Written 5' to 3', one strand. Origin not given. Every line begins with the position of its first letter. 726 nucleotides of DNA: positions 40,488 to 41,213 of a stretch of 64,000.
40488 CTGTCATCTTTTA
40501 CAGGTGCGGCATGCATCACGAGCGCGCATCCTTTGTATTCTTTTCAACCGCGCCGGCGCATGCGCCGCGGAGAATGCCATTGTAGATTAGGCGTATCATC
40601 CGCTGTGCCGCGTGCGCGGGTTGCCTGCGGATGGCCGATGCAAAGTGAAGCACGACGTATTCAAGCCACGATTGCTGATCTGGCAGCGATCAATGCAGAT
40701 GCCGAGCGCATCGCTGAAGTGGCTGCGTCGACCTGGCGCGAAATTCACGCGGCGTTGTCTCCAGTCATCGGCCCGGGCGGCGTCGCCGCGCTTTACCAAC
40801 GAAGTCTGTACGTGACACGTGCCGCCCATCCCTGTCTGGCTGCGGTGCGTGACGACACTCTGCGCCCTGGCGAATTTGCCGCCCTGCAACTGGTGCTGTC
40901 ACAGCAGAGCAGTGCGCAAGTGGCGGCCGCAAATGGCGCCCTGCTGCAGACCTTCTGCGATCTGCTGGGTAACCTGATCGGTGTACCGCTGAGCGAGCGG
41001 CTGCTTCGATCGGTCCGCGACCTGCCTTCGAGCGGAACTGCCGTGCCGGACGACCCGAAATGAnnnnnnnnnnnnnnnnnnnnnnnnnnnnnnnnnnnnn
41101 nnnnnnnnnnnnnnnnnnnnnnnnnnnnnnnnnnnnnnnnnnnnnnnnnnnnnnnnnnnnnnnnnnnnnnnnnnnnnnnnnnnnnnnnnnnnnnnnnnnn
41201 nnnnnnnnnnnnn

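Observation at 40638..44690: kaiA/kaiB-less KaiC-like operon wired to a diguanylate-cyclase/histidine-kinase output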

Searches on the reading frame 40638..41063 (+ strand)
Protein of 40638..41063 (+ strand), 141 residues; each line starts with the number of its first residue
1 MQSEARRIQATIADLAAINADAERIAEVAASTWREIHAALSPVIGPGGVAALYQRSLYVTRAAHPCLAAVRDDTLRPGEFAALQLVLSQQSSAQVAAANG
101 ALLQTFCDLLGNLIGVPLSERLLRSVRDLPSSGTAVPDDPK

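Call 3: search_protein_families(library=pfam, proteins=[window:40638-41063:+], max_evalue=0.01)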
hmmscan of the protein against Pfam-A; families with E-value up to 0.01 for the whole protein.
window:40638-41063:+ (141 aa): 0 families

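Call 4: search_protein_families(library=ncbifam, proteins=[window:40638-41063:+], max_evalue=0.01)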
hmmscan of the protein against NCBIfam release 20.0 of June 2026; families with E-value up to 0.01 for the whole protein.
window:40638-41063:+ (141 aa): 0 families

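Call 5: find_homologous_proteins(query=window:40638-41063:+)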
Query window:40638-41063:+ (141 aa): 150 proteins with E <= 0.001 among 347 candidates; the best 120 are listed.
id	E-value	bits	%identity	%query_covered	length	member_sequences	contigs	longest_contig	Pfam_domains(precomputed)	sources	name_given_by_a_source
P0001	1.7e-74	266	91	100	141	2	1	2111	-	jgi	jgi:hypothetical protein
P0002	3.2e-72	259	89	100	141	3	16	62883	-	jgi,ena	jgi:hypothetical protein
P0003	9.4e-66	238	84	99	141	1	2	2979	-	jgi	jgi:hypothetical protein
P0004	2.7e-65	236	84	97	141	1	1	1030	-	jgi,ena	jgi:hypothetical protein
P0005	3.3e-65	236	84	97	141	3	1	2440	-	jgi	jgi:hypothetical protein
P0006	6.2e-65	235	84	98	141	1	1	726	-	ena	-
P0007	1.3e-64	234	83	97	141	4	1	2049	-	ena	-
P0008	1.4e-64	234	84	99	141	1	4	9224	-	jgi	jgi:hypothetical protein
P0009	2.3e-64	233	82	100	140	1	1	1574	-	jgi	jgi:hypothetical protein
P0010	4.5e-64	232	83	97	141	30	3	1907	-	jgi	jgi:hypothetical protein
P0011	2.2e-63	230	82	98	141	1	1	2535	-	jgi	jgi:hypothetical protein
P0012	2.3e-63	230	81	99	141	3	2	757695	-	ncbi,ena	-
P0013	2.9e-63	230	83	97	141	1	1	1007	-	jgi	jgi:hypothetical protein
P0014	4.2e-63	229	80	100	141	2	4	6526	-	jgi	jgi:hypothetical protein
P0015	4.7e-63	229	79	99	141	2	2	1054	-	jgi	jgi:hypothetical protein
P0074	7.0e-55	203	74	95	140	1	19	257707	-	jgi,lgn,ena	jgi:hypothetical protein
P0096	5.7e-43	164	66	96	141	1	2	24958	-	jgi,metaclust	metaclust:\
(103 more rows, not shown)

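Call 7: find_encoding_contigs(protein=P0012, flank=8000, max_places=3)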
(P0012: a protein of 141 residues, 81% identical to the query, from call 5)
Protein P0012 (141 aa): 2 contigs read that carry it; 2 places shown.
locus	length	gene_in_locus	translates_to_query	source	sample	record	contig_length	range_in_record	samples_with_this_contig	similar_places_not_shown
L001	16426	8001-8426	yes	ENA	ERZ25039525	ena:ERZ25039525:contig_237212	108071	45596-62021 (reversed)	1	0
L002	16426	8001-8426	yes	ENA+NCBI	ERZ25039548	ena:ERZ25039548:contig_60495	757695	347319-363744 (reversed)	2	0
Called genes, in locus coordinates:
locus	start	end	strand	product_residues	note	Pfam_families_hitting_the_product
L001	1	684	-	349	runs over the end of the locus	PF05496:RuvB_N, PF00004:AAA, PF07728:AAA_5 (faint), PF17864:AAA_lid_4, PF05491:WHD_RuvB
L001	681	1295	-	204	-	PF01330:RuvA_N, PF00633:HHH (faint), PF14520:HHH_5, PF07499:RuvA_C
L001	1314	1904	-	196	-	PF02075:RuvC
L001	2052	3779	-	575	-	-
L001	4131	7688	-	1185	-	PF00989:PAS, PF08448:PAS_4, PF13426:PAS_9, PF08448:PAS_4, PF13185:GAF_2, PF13426:PAS_9, PF01590:GAF, PF13185:GAF_2, +6 more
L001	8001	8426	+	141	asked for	-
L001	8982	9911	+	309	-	PF06745:ATPase (weak), PF13481:AAA_25 (faint), PF06745:ATPase, PF23442:DUF7125 (weak), PF13191:AAA_16 (weak)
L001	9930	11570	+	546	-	PF00990:GGDEF, PF00512:HisKA, PF02518:HATPase_c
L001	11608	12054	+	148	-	-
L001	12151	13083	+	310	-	PF12412:DUF3667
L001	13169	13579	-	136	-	-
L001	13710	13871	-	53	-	PF02852:Pyr_redox_dim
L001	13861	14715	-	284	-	PF07992:Pyr_redox_2, PF00070:Pyr_redox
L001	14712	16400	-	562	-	PF00364:Biotin_lipoyl, PF25919:BSH_CusB (weak), PF02817:E3_binding, PF00198:2-oxoacid_dh, PF01946:Thi4 (weak), PF00890:FAD_binding_2, PF01134:GIDA (weak), PF07992:Pyr_redox_2, +1 more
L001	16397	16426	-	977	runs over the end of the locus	PF16078:2-oxogl_dehyd_N, PF00676:E1_dh, PF02779:Transket_pyr, PF16870:OxoGdeHyase_C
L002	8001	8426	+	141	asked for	-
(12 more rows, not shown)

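Call 8: find_encoding_contigs(protein=P0074, flank=8000, max_places=3)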
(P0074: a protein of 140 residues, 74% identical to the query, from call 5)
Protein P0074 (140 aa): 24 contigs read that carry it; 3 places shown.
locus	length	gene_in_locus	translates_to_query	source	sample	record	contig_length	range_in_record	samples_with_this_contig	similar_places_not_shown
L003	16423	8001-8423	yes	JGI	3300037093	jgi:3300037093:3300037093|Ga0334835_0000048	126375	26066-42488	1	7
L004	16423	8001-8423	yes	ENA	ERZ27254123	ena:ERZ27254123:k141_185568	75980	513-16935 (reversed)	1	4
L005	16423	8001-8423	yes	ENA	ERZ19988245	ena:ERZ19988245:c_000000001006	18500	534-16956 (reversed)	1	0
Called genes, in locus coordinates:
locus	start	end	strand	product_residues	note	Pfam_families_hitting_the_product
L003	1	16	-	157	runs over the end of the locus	PF03013:Pyr_excise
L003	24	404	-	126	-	PF18029:Glyoxalase_6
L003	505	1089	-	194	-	PF06736:TMEM175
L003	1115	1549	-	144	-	PF00892:EamA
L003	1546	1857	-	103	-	PF04828:GFA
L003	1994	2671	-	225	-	PF00702:Hydrolase, PF13419:HAD_2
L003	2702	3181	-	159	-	PF13302:Acetyltransf_3 (weak), PF00583:Acetyltransf_1, PF13673:Acetyltransf_10, PF13508:Acetyltransf_7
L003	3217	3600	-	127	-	PF05899:Cupin_3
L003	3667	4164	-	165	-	-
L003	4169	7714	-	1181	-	PF00989:PAS, PF08448:PAS_4, PF13426:PAS_9, PF08448:PAS_4, PF13426:PAS_9, PF01590:GAF, PF13185:GAF_2, PF01590:GAF, +6 more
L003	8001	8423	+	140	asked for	-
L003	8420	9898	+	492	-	PF00154:RecA_N (faint), PF03796:DnaB_C (faint), PF06745:ATPase, PF13481:AAA_25, PF23442:DUF7125 (weak), PF13481:AAA_25 (weak), PF06745:ATPase, PF23442:DUF7125 (weak), +9 more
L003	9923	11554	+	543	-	PF00990:GGDEF, PF00512:HisKA, PF02518:HATPase_c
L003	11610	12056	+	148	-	-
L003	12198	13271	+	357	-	PF00266:Aminotran_5, PF01053:Cys_Met_Meta_PP (weak), PF01041:DegT_DnrJ_EryC1 (weak)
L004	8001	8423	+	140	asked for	-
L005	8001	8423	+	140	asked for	-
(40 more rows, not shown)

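Call 9: find_encoding_contigs(protein=P0096, flank=8000, max_places=3)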
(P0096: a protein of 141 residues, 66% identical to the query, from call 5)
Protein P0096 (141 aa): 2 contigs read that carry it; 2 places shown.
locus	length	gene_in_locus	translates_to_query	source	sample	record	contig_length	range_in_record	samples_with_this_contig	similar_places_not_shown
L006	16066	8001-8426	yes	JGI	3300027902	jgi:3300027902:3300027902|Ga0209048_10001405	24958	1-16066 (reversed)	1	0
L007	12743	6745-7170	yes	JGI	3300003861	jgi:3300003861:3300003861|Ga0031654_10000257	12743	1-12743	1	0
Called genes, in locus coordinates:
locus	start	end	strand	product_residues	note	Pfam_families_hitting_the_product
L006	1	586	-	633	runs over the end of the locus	PF05430:Methyltransf_30, PF00890:FAD_binding_2 (weak), PF01266:DAO, PF13450:NAD_binding_8 (weak)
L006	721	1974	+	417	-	PF00149:Metallophos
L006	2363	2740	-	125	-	-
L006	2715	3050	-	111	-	PF09907:HigB_toxin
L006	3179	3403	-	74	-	PF13441:Gly-zipper_YMGG, PF05433:Rick_17kDa_Anti (weak)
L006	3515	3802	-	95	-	PF04972:BON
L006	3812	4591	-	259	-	PF18306:LDcluster4, PF03641:Lysine_decarbox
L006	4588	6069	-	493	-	PF00773:RNB, PF18614:RNase_II_C_S1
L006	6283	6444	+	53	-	-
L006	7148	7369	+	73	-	PF00030:Crystall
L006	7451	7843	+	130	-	-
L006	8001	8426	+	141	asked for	-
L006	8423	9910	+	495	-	PF00154:RecA_N (faint), PF03796:DnaB_C (faint), PF06745:ATPase, PF13191:AAA_16 (faint), PF13481:AAA_25, PF23442:DUF7125 (faint), PF06745:ATPase, PF13481:AAA_25 (weak), +3 more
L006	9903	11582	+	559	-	PF00990:GGDEF, PF00512:HisKA, PF02518:HATPase_c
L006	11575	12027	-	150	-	-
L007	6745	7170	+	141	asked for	-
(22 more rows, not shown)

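Call 17: search_solved_structures(query=A1, max_evalue=10, show_alignments=3)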
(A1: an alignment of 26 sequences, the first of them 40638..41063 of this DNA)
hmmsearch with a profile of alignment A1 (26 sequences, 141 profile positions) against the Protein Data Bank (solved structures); distinct sequences matched with E-value up to 10: 2.
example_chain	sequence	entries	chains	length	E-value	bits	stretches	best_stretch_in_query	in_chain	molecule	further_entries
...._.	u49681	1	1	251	0.42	13.6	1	49-95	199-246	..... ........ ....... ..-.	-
3tsw_A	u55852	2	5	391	0.82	12.6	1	49-95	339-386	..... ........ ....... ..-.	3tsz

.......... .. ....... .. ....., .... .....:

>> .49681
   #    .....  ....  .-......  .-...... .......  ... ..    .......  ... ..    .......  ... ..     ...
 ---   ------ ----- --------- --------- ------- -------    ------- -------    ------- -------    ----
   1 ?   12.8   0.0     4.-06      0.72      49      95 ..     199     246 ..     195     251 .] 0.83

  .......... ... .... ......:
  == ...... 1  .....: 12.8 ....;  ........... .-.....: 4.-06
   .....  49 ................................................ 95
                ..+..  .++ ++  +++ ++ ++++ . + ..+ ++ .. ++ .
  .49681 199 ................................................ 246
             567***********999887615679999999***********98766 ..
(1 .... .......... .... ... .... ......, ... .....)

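Call 18: find_related_loci(query=A1, collection=genome_contigs, flank=7000)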
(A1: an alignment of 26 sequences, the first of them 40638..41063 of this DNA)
Query A1 (141 aa) in genome_contigs; peptide patterns used: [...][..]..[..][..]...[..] (x = any residue, [..] = any of these).
599 stretches matched a pattern (row limit reached: there are more); 5 encode a relative of the query (tblastn E <= 1e-3); 5 distinct loci.
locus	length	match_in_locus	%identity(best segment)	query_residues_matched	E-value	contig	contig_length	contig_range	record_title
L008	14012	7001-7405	87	1-135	4e-75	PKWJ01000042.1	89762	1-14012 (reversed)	MAG: Gammaproteobacteria bacterium isolate palsa_1209 73.20120500_P31.10_contig_1412, whole genome shotgun sequence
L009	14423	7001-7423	76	1-141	6e-69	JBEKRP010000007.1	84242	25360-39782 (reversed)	MAG: Steroidobacteraceae bacterium isolate SPRUCE 513 SPRUCE_513_7, whole genome shotgun sequence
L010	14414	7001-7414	73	1-138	1e-54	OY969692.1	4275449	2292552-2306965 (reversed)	MAG: uncultured Gammaproteobacteria bacterium isolate MFD05377.bin.2.4 genome assembly, chromosome: 1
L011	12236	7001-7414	59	1-138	2e-45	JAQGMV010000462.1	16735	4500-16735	MAG: Betaproteobacteria bacterium isolate RYN_570 scaffold_1952597, whole genome shotgun sequence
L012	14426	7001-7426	58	4-138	2e-43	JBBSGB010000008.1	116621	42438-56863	MAG: Burkholderiales bacterium isolate LS2_sbin.22 LS2_sbin.22_K_396969_L_116621_cov_22.2308, whole genome shotgun seque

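Call 21: search_protein_families(library=pfam, proteins=[L012:3761-6877:+, L012:8810-10564:+, L012:10329-10979:+, L012:10576-11469:-, L012:11617-12828:+, L011:8932-9678:+, L011:9632-11038:+, L011:5947-6726:-, L011:4800-5963:+, L011:11073-12215:-], max_evalue=0.001)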
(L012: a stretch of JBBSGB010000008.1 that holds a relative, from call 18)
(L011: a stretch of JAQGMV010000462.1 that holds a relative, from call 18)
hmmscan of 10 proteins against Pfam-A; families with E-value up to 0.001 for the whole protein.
L012:3761-6877:+ (1038 aa): 5 families
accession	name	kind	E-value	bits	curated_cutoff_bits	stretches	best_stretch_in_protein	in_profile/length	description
PF02913.24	FAD-oxidase_C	-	8e-47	160.5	21.2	1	284-536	3-248/248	FAD linked oxidases, C-terminal domain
PF01565.28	FAD_binding_4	-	1.3e-34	119.3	26.4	1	60-195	3-138/139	FAD binding domain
PF13183.11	Fer4_8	-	2.7e-09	37.8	27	1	605-682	2-68/68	4Fe-4S dicluster domain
PF13534.11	Fer4_17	-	2.3e-06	28.5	22.2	1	608-683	2-61/61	4Fe-4S dicluster domain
PF02754.22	CCG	-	2.8e-06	27.8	20.6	0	815-884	21-85/85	Cysteine-rich domain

L012:8810-10564:+ (584 aa): 3 families
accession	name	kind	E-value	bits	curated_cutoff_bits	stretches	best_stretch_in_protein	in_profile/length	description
PF00990.26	GGDEF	-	2.8e-48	164.2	23.8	1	127-279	2-157/161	Diguanylate cyclase, GGDEF domain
PF02518.31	HATPase_c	-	9.9e-25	87.6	26.4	1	463-575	1-110/111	Histidine kinase-, DNA gyrase B-, and HSP90-like ATPase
PF00512.31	HisKA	-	1.8e-14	53.9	26.9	1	354-417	4-66/66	His Kinase A (phospho-acceptor) domain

L012:10329-10979:+ (216 aa): 0 families

L012:10576-11469:- (297 aa): 2 families
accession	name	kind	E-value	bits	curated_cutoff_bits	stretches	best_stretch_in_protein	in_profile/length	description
PF03466.25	LysR_substrate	-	1.3e-21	77.4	28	1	93-291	4-204/209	LysR substrate binding domain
PF00126.33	HTH_1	-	2.4e-18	66.3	26.6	1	6-64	1-59/60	Bacterial regulatory helix-turn-helix protein, lysR family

L012:11617-12828:+ (403 aa): 5 families
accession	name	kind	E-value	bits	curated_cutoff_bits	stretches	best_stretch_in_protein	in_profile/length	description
PF01494.25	FAD_binding_3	-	3.8e-21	76.1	22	1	9-327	3-321/349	FAD binding domain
PF13450.12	NAD_binding_8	-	3.4e-06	27.7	21.9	1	12-43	1-32/68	NAD(P)-binding Rossmann-like domain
PF12831.13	FAD_oxidored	-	2.6e-05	24.1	27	1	10-43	2-35/416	FAD dependent oxidoreductase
PF00890.30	FAD_binding_2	-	0.00037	20.3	20.4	1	10-41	2-33/414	FAD binding domain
PF01266.30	DAO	-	0.00081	19.4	27.9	0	10-44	2-36/353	FAD dependent oxidoreductase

L011:8932-9678:+ (248 aa): 1 family
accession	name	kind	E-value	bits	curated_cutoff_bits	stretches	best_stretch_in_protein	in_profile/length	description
PF00990.26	GGDEF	-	6e-49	166.4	23.8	1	86-241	2-160/161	Diguanylate cyclase, GGDEF domain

L011:9632-11038:+ (468 aa): 3 families
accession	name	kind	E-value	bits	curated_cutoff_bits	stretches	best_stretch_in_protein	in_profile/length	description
PF02518.31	HATPase_c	-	3.4e-26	92.3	26.4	1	209-320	1-109/111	Histidine kinase-, DNA gyrase B-, and HSP90-like ATPase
PF00072.30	Response_reg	-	1.8e-20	73.6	30.2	1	345-456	1-110/111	Response regulator receiver domain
PF00512.31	HisKA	-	3.7e-15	56.1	26.9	1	97-163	1-66/66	His Kinase A (phospho-acceptor) domain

L011:5947-6726:- (259 aa): 0 families

L011:4800-5963:+ (387 aa): 0 families

L011:11073-12215:- (380 aa): 2 families
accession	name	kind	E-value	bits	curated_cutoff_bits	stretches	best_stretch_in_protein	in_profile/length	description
PF00563.25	EAL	-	4.9e-73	245.8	31.3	1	117-352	2-236/236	EAL domain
PF00990.26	GGDEF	-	7.4e-13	49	23.8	1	3-95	64-158/161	Diguanylate cyclase, GGDEF domain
